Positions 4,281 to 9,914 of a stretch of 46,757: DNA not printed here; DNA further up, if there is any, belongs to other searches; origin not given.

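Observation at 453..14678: Co-directional four-gene locus: TIR-NTPase, FHA-NTPase-GAF-PP2C, then two giant domain-less proteins, a candidate undescribed conflict/signalling system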

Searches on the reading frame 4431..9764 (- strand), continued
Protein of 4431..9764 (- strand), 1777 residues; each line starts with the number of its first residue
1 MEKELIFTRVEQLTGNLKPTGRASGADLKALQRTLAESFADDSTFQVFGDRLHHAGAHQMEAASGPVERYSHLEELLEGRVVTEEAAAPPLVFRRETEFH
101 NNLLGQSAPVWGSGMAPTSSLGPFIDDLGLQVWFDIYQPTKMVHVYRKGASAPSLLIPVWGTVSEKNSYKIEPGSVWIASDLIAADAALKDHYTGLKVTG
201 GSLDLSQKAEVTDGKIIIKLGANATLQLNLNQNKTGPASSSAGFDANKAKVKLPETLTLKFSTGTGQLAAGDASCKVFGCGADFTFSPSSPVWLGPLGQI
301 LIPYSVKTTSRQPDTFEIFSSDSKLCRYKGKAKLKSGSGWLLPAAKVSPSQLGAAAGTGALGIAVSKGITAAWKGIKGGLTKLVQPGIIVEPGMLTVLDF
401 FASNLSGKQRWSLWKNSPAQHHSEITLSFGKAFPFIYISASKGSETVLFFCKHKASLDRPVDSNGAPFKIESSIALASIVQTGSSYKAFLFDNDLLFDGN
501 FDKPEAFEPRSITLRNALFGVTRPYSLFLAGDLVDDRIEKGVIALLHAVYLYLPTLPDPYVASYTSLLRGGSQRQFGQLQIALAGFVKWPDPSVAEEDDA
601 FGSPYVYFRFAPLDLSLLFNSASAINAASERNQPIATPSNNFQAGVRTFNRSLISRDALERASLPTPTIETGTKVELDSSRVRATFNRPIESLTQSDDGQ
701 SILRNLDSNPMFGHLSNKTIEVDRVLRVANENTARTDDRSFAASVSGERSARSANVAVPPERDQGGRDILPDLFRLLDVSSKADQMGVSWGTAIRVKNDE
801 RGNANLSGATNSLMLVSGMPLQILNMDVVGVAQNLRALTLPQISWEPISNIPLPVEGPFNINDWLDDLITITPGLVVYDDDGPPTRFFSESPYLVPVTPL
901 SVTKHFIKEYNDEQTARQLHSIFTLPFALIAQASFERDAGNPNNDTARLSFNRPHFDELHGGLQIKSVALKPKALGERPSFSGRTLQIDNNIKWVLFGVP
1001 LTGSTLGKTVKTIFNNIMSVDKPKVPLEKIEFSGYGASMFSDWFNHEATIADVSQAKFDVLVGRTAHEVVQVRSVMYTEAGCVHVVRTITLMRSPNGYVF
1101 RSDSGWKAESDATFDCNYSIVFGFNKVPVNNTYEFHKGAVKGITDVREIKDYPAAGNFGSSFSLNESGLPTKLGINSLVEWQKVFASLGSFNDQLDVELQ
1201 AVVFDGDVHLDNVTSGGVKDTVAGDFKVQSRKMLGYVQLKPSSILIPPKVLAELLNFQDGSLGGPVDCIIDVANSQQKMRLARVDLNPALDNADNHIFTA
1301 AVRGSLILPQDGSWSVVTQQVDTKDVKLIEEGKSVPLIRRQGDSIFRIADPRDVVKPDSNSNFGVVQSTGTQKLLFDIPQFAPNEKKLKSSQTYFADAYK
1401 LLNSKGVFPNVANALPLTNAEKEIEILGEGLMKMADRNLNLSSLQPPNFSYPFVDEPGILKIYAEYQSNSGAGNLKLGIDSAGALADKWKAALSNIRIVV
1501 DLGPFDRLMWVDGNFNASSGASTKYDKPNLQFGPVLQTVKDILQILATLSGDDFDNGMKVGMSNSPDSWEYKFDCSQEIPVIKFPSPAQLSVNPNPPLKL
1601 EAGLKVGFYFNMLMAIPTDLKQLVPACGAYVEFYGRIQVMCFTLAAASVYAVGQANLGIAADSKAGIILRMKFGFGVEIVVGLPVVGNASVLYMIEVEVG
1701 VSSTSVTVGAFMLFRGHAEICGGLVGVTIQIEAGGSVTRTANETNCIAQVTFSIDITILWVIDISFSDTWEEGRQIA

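Call 91: search_dna_similar(query=window:4434-9764:-, collection=phages, mode=protein, max_rows=10)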
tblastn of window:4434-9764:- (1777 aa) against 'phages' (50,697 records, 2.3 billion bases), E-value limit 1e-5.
No match.

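Call 92: get_annotated_region(hit=H3, flank=9000)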
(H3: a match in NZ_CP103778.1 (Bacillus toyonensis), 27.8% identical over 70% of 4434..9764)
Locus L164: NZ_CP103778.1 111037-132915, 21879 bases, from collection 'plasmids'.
description: Bacillus toyonensis strain DC11 plasmid pDC11_1, complete sequence
organism: Bacillus toyonensis (NCBI taxid 155322)
taxonomy: Bacteria; Bacillota; Bacilli; Bacillales; Bacillaceae; Bacillus; Bacillus toyonensis
host: -; source: cell culture,Commercial plant nursery; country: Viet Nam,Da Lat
typing (MOB-suite, as given by PLSDB): non-mobilizable; replicon rep_cluster_164
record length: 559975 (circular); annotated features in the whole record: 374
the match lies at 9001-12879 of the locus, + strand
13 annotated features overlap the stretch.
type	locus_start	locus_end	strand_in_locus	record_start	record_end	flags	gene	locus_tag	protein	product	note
CDS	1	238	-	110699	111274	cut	-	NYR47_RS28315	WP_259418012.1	hypothetical protein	-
CDS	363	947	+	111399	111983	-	-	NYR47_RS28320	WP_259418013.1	restriction endonuclease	-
CDS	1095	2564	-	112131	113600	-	-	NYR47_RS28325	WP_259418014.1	right-handed parallel beta-helix repeat-containing protein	-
CDS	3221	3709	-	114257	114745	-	-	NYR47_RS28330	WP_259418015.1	hypothetical protein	-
CDS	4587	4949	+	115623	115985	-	-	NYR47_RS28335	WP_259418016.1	hypothetical protein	-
CDS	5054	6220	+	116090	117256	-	-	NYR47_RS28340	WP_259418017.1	hypothetical protein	-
CDS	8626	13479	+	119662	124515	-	-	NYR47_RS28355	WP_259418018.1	hypothetical protein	-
CDS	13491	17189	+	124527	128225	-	-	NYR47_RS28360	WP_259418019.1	hypothetical protein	-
CDS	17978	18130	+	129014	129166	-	-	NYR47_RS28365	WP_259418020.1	hypothetical protein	-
CDS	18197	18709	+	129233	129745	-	-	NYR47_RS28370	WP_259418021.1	DUF2441 domain-containing protein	-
CDS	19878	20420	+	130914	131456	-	-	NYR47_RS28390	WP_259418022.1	hypothetical protein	-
CDS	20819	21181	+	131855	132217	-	-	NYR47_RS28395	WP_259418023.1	hypothetical protein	-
CDS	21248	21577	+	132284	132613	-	-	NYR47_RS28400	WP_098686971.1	nucleotide pyrophosphohydrolase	-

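Call 93: get_annotated_region(hit=H1, flank=8000)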
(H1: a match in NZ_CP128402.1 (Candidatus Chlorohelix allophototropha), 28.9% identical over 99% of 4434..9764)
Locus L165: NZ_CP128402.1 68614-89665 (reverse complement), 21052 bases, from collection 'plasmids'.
description: Candidatus Chlorohelix allophototropha isolate L227-S17 plasmid unnamed2, complete sequence
organism: Candidatus Chlorohelix allophototropha (NCBI taxid 3003348)
taxonomy: Bacteria; Chloroflexota; Chloroflexia; Candidatus Chloroheliales; Candidatus Chloroheliaceae; Candidatus Chlorohelix; Candidatus Chlorohelix allophototropha
host: -; source: Single colony of Candidatus Chlorohelix allophototropha from a non-axenic enrichment (subculture 19.9); ...; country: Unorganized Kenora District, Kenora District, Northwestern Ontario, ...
typing (MOB-suite, as given by PLSDB): non-mobilizable
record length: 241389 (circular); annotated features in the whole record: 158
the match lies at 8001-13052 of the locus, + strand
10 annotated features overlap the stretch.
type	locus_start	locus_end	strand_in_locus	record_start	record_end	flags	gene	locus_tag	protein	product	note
CDS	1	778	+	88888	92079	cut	-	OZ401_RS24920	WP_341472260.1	hypothetical protein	-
CDS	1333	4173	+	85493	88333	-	-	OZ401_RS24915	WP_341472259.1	DUF3854 domain-containing protein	-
CDS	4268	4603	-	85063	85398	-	-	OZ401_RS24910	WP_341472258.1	hypothetical protein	-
CDS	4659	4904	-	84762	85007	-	-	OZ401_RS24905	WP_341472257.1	hypothetical protein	-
CDS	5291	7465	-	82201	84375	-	katG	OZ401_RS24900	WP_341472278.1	catalase/peroxidase HPI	GO:0006979 - response to oxidative stress [Evidence IEA]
CDS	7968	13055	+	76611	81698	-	-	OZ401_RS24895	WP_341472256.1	hypothetical protein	-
CDS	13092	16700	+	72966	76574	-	-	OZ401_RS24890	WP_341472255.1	hypothetical protein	-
CDS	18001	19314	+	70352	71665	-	-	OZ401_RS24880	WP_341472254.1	helix-turn-helix domain-containing protein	-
CDS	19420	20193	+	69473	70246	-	-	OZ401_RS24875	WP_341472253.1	AAA family ATPase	-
CDS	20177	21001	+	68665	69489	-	-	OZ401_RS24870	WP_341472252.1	ParB/RepB/Spo0J family partition protein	GO:0007059 - chromosome segregation [Evidence IEA]; GO:0000910 - cytokinesis [Evidence IEA]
